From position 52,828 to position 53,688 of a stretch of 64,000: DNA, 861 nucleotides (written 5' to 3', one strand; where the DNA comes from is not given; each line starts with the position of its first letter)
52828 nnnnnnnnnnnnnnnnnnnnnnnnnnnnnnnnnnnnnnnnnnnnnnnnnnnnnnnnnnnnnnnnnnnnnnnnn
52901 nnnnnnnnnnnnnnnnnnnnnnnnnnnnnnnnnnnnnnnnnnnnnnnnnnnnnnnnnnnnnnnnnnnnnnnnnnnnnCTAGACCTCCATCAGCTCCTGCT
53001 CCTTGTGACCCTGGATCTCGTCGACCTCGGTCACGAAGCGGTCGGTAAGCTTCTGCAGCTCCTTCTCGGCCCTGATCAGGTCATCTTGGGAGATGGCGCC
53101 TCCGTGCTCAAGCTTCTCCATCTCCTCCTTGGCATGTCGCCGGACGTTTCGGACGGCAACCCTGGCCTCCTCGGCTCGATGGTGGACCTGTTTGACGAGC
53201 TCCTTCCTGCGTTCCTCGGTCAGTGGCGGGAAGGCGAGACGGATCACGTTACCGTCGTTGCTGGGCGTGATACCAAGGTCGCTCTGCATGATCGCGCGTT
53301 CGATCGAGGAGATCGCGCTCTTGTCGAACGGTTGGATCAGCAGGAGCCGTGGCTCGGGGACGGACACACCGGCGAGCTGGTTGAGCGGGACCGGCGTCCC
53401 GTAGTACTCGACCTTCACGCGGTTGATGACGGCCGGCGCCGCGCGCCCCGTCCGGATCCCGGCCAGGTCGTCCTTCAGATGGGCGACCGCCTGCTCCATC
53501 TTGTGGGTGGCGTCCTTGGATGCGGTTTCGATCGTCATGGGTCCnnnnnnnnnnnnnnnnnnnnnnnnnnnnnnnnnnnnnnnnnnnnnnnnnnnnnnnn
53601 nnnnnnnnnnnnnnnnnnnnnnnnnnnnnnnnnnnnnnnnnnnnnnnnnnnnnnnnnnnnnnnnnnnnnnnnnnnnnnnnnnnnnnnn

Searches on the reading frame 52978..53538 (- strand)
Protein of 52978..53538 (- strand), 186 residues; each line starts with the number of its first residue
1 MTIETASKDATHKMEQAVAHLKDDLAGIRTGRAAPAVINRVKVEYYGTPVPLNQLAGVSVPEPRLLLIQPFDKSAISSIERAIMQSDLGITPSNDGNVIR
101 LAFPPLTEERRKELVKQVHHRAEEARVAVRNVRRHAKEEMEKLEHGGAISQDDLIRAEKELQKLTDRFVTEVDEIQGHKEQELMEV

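Call 45: find_encoding_contigs(protein=window:52978-53538:-, flank=10000, max_places=6)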
Protein window:52978-53538:- (186 aa): 1 contig read that carries it; 1 place shown.
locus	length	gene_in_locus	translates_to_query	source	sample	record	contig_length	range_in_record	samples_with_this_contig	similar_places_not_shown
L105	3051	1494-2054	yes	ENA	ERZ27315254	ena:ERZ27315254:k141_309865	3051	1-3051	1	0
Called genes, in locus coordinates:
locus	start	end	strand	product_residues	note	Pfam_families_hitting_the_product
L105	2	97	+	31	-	?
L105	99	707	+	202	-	PF00889:EF_TS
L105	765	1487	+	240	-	PF00696:AA_kinase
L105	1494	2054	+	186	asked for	PF01765:RRF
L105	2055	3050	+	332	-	?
